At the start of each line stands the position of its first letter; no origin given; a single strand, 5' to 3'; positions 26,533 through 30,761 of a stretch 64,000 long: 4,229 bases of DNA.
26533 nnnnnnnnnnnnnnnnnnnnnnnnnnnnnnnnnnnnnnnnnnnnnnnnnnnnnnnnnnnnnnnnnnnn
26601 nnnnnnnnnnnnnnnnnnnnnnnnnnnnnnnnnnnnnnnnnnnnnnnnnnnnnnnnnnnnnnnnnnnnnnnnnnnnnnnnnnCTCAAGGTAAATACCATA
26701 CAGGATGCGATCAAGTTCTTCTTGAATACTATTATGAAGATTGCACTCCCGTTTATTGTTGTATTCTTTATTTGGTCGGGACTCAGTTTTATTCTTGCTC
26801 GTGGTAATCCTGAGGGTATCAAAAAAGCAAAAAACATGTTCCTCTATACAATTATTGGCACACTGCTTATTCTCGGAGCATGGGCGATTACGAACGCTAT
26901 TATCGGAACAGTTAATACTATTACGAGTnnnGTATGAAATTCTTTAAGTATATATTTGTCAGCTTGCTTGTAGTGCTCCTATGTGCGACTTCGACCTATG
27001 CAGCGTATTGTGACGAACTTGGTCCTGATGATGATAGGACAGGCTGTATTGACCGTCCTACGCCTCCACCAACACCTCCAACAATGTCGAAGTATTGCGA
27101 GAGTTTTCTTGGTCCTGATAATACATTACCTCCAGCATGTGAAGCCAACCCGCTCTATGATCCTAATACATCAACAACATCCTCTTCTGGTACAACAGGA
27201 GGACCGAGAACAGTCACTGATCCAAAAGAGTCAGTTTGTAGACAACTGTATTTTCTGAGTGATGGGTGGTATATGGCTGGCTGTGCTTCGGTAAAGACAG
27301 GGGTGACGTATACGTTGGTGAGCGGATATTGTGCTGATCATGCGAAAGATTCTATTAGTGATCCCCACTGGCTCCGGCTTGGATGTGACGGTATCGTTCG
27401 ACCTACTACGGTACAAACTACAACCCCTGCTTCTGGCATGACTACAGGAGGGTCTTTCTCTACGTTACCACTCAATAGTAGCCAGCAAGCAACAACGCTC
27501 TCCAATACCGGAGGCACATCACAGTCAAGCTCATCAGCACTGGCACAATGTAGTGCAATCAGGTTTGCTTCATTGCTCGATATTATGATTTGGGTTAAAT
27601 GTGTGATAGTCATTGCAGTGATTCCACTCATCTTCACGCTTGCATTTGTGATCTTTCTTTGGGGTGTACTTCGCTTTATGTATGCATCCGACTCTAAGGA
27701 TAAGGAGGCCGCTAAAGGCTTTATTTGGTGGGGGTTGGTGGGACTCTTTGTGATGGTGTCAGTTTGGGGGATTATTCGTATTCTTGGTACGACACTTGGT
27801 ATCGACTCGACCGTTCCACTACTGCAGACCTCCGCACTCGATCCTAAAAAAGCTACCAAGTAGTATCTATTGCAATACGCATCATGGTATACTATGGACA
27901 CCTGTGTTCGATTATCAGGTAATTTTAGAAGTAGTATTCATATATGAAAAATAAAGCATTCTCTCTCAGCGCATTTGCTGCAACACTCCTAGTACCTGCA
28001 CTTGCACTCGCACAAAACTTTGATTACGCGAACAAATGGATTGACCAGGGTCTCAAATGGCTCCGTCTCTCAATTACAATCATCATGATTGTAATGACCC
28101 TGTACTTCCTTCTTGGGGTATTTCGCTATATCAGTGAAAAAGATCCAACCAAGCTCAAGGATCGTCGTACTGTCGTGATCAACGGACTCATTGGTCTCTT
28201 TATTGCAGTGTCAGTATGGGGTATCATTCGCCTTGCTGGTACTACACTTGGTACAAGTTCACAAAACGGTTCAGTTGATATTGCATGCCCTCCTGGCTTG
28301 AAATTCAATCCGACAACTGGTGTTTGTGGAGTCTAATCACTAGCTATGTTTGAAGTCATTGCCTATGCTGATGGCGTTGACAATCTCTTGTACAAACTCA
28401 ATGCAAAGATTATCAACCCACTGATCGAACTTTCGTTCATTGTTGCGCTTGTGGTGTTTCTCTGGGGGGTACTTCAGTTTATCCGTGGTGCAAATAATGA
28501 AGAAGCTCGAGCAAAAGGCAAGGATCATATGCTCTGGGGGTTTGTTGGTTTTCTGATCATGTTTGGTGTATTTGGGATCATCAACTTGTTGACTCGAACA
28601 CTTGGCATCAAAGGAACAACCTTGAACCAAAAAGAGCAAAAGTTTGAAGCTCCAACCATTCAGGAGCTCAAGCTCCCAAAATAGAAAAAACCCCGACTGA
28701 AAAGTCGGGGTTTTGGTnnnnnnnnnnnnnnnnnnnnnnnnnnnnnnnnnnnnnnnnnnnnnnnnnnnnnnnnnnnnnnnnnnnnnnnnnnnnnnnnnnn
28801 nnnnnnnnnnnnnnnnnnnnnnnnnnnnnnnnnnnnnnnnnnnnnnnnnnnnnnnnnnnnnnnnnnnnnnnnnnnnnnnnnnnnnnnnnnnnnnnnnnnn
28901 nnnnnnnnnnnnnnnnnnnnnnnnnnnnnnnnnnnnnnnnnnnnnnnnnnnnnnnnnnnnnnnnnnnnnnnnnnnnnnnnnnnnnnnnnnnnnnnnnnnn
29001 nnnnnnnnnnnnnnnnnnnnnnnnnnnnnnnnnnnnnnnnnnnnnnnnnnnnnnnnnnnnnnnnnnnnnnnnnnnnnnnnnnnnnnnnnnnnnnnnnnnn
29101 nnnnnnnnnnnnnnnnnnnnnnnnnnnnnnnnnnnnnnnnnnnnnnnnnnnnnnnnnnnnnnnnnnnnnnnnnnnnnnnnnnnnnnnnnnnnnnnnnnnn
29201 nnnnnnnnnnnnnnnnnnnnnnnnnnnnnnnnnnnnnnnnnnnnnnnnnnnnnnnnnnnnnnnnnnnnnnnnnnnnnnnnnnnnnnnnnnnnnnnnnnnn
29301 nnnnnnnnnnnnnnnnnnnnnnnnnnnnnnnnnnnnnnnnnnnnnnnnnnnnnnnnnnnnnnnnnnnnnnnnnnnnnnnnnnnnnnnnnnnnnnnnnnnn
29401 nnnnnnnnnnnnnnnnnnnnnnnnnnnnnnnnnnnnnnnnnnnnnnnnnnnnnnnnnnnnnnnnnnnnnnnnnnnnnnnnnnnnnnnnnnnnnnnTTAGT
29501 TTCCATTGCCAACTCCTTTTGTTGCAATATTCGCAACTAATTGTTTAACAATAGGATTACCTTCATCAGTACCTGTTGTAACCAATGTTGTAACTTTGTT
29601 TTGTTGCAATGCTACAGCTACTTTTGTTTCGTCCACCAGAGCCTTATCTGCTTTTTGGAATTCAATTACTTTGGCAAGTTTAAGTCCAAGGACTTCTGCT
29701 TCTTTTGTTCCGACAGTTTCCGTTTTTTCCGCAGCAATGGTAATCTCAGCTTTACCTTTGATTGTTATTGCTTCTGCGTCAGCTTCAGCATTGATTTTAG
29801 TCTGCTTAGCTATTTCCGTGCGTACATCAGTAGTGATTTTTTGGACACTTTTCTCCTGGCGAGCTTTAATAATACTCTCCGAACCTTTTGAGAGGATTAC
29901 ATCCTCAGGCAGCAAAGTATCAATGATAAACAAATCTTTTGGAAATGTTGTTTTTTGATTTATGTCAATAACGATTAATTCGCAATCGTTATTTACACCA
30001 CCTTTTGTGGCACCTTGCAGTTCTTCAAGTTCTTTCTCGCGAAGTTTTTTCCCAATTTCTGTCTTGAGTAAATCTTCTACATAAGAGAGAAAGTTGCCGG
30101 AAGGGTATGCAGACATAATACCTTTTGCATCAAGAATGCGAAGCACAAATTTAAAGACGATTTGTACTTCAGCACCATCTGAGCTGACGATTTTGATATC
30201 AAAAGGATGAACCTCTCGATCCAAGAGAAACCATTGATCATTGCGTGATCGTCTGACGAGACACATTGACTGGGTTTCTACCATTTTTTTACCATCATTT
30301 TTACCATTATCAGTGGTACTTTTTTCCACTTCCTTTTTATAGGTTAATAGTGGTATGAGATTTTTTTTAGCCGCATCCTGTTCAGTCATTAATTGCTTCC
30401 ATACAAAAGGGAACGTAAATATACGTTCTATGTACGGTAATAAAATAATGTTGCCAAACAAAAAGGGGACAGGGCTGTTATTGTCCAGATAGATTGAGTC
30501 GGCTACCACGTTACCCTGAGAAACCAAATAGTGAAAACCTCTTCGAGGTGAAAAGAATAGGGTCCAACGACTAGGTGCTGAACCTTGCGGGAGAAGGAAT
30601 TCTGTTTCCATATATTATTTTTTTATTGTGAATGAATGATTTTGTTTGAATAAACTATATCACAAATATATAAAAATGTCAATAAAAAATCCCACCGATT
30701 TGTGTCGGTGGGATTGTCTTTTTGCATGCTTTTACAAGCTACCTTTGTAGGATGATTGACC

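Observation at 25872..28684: Tandem array of five VirB2/TrbC-like (T4SS-pilin-like) paralogues with hypervariable ectodomains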

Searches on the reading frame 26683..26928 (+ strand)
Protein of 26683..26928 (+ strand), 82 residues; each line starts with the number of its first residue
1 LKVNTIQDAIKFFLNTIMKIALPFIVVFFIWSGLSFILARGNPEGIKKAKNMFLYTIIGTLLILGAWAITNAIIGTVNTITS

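Call 83: search_protein_representatives(alignment_id=A4)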
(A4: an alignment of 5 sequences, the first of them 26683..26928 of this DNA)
Query: 5 sequences, 85 profile positions. Proteins with E-value up to 0.001 (for the whole library): 53350; up to 1e-10: 4598; up to 1e-30: 45. The best 150 are listed.
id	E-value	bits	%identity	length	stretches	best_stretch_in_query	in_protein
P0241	1.6e-66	236.5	-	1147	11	8-75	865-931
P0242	4.2e-61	219.1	-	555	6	7-76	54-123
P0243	1.4e-58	211.0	-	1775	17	3-75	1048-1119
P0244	1.3e-54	198.3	-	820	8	14-79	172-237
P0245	7.1e-53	192.7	-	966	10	3-80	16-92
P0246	1.5e-52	191.7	-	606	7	5-77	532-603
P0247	1.1e-51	188.9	-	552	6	15-77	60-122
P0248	1.0e-47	176.2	-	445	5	2-83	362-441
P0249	3.6e-47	174.4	-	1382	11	3-82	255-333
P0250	1.1e-46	172.8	-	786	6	9-78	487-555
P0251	1.3e-46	172.6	-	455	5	12-73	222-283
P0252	1.7e-42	159.4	-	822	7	3-82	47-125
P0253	2.4e-42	159.0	-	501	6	21-75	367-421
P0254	4.2e-42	158.2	-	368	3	11-83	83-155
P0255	7.2e-41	154.2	-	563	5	3-79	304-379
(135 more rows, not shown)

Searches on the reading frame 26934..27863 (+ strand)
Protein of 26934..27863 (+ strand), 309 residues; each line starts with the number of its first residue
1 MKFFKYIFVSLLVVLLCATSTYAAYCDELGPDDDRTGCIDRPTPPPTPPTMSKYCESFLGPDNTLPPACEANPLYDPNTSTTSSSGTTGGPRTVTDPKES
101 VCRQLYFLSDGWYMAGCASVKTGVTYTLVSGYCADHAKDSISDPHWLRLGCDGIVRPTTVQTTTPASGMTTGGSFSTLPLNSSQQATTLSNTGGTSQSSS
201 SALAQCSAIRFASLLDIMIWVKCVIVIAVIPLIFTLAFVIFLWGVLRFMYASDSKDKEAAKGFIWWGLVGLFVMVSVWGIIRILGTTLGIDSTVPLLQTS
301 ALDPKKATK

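Call 3: search_protein_families(library=pfam, proteins=[window:26934-27863:+], max_evalue=1)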
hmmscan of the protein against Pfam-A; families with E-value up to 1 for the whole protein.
window:26934-27863:+ (309 aa): 1 family
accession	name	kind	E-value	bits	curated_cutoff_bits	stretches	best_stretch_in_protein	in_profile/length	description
PF18895.5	T4SS_pilin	-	5.3e-05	23.7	26.6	1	225-283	12-70/71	Type IV secretion system pilin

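Call 19: find_encoding_contigs(protein=window:26934-27863:+, flank=10000, max_places=6)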
Protein window:26934-27863:+ (309 aa): 7 contigs read that carry it; 5 places shown.
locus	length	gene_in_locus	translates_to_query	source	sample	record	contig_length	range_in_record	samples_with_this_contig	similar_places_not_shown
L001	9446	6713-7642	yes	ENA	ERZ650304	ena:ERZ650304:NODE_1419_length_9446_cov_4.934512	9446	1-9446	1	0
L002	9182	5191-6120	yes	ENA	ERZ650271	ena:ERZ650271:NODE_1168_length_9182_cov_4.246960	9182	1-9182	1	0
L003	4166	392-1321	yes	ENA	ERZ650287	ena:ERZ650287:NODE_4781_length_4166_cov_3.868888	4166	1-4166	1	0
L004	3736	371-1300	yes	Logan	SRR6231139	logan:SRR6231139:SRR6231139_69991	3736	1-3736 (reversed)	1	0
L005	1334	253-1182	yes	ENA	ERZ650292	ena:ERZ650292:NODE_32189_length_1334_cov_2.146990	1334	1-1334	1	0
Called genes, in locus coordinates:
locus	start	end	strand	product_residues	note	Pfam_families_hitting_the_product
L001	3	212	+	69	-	?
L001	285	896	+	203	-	PF13483:Lactamase_B_3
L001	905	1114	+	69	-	-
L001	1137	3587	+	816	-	PF00521:DNA_topoisoIV, PF03989:DNA_gyraseA_C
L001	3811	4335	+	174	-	PF00398:RrnaAD (weak), PF01209:Ubie_methyltran (weak), PF05175:MTS (weak), PF13489:Methyltransf_23, PF13847:Methyltransf_31, PF08241:Methyltransf_11, PF08242:Methyltransf_12, PF13649:Methyltransf_25, +1 more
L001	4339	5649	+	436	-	PF01547:SBP_bac_1, PF13416:SBP_bac_8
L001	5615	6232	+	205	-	PF18895:T4SS_pilin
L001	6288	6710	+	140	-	PF18895:T4SS_pilin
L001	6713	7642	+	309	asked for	PF18895:T4SS_pilin (faint)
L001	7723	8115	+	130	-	-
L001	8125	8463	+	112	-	PF18895:T4SS_pilin (weak)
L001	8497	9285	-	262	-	-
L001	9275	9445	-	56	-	?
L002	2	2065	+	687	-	?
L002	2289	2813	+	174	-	PF00398:RrnaAD (weak), PF01209:Ubie_methyltran (weak), PF05175:MTS (weak), PF13489:Methyltransf_23, PF13847:Methyltransf_31, PF08241:Methyltransf_11, PF08242:Methyltransf_12, PF13649:Methyltransf_25, +1 more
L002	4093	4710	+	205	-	PF18895:T4SS_pilin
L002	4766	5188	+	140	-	PF18895:T4SS_pilin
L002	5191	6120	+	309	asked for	PF18895:T4SS_pilin (faint)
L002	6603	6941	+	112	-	PF18895:T4SS_pilin (weak)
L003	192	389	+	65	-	PF18895:T4SS_pilin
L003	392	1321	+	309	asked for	PF18895:T4SS_pilin (faint)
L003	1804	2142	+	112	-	PF18895:T4SS_pilin (weak)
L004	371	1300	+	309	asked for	PF18895:T4SS_pilin (faint)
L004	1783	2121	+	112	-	PF18895:T4SS_pilin (weak)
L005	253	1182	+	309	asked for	PF18895:T4SS_pilin (faint)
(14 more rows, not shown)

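Call 51: search_protein_families(library=ncbifam, proteins=[window:26934-27863:+], max_evalue=0.01)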
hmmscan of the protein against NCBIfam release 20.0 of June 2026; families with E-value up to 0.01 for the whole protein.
window:26934-27863:+ (309 aa): 0 families

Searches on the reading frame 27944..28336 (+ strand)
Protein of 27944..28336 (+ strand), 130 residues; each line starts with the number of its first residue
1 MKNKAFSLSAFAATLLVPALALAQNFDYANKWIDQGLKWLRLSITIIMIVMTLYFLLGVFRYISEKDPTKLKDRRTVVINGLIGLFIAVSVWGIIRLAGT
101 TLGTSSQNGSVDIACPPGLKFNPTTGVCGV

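Call 3: search_protein_families(library=pfam, proteins=[window:27944-28336:+], max_evalue=1)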
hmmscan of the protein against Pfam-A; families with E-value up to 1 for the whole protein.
window:27944-28336:+ (130 aa): 16 families
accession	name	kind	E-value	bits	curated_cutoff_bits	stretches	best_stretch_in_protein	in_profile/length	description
PF18895.5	T4SS_pilin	-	0.00088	19.7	26.6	1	45-96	18-69/71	Type IV secretion system pilin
PF04956.18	TrbC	-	0.0013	19.4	27.9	1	2-92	9-95/98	TrbC/VIRB2 pilin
PF04608.18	PgpA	-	0.011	16.2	28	1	40-92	34-86/141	Phosphatidylglycerophosphatase A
PF02300.22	Fumarate_red_C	-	0.024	15.2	24.2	1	8-92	34-121/127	Fumarate reductase subunit C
PF05393.16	Hum_adeno_E3A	-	0.024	15.2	22.9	1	12-61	16-63/100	Human adenovirus early E3A glycoprotein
PF01607.29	CBM_14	-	0.026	15.1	22.1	1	108-129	24-45/53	Chitin binding Peritrophin-A domain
PF07950.16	MCP1_TM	-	0.028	15.5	22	1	14-96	10-98/105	MDM10-complementing protein 1, transmembrane domain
PF06664.17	WLS-like_TM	-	0.034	13.9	28.3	1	32-107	144-220/247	Wntless-like, transmembrane domain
PF13687.11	DUF4153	-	0.041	13.5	27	1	6-91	19-98/373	Domain of unknown function (DUF4153)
PF19545.4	DUF6069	-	0.057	14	27.2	0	73-105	6-38/129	Family of unknown function (DUF6069)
PF11660.13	DUF3262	-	0.084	13.6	27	1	36-64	14-42/76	Protein of unknown function (DUF3262)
PF11188.13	DUF2975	-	0.096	13.1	27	1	11-89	30-103/130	Protein of unknown function (DUF2975)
PF02656.20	DUF202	-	0.11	13.4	23.4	1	37-97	11-62/68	Domain of unknown function (DUF202)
PF08475.15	Baculo_VP91_N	-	0.22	11.6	24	0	44-80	4-40/192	Viral capsid protein 91 N-terminal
PF20990.2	DUF2207_C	-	0.3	11.2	33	1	26-109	127-196/247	Predicted membrane protein (DUF2207) C-terminal domain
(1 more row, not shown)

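Call 51: search_protein_families(library=ncbifam, proteins=[window:27944-28336:+], max_evalue=0.01)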
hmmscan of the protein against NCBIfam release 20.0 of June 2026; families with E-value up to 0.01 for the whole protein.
window:27944-28336:+ (130 aa): 1 family
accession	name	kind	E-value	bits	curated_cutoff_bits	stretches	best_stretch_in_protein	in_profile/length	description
NF045849.1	ICE_MMCAP2_0565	equivalog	5.3e-05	22.8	40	1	29-97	6-75/80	Mbov_0395 family pilin-like conjugal transfer protein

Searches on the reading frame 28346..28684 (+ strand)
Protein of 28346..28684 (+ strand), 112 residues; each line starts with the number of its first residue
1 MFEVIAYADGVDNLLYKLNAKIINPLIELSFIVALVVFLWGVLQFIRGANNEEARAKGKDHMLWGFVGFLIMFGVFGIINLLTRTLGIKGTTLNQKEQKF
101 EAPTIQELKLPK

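Call 3: search_protein_families(library=pfam, proteins=[window:28346-28684:+], max_evalue=1)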
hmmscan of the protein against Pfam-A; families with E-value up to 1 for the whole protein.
window:28346-28684:+ (112 aa): 6 families
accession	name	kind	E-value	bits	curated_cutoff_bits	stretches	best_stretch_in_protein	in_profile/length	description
PF18895.5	T4SS_pilin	-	8.1e-08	32.7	26.6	1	20-81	10-70/71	Type IV secretion system pilin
PF09973.14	DUF2208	-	0.011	15.8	24.3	1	30-86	96-150/231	Predicted membrane protein (DUF2208)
PF03994.20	DUF350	-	0.017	15.6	26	1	33-87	48-100/133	Domain of Unknown Function (DUF350)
PF11239.13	DUF3040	-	0.055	14.2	24.7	1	31-76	45-82/84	Protein of unknown function (DUF3040)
PF07332.16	Phage_holin_3_6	-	0.14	12.7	28.4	1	31-109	40-109/116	Putative Actinobacterial Holin-X, holin superfamily III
PF19554.4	DUF6077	-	0.26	10.5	27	1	29-82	8-56/354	Family of unknown function (DUF6077)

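Call 51: search_protein_families(library=ncbifam, proteins=[window:28346-28684:+], max_evalue=0.01)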
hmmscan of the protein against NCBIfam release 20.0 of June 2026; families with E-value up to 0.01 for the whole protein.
window:28346-28684:+ (112 aa): 1 family
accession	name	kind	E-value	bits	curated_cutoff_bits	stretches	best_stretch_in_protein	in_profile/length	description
NF045849.1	ICE_MMCAP2_0565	equivalog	4.9e-09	35.8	40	1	21-85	15-79/80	Mbov_0395 family pilin-like conjugal transfer protein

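Call 75: search_protein_families(library=phrogs, proteins=[window:28346-28684:+], max_evalue=0.01)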
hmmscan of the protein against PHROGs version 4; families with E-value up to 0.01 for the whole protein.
window:28346-28684:+ (112 aa): 0 families

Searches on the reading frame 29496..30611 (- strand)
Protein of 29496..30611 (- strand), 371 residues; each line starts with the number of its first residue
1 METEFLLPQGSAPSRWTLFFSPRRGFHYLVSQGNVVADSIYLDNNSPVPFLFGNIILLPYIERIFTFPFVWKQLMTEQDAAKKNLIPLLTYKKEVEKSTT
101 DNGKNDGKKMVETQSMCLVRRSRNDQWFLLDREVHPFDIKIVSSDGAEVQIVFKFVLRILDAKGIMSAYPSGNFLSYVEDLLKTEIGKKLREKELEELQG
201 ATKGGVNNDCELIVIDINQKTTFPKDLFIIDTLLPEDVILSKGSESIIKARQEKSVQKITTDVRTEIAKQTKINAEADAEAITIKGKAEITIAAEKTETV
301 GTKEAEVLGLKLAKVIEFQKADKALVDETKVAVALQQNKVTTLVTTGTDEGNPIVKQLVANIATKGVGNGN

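Call 3: search_protein_families(library=pfam, proteins=[window:29496-30611:-], max_evalue=1)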
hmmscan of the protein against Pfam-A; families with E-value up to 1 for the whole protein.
window:29496-30611:- (371 aa): 1 family
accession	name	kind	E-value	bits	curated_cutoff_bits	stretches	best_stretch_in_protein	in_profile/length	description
PF18092.7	DraK_HK_N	-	0.054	14.4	26.4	1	252-304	11-63/86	DraK Histidine Kinase N-terminal domain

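Call 51: search_protein_families(library=ncbifam, proteins=[window:29496-30611:-], max_evalue=0.01)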
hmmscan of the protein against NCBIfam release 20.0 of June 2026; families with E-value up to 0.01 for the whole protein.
window:29496-30611:- (371 aa): 0 families

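Call 73: search_solved_structures(query=window:29496-30608:-, max_evalue=1)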
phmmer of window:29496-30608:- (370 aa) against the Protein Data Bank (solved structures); distinct sequences matched with E-value up to 1: 0.

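Call 75: search_protein_families(library=phrogs, proteins=[window:29496-30611:-], max_evalue=0.01)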
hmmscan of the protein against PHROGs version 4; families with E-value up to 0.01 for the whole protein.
window:29496-30611:- (371 aa): 0 families
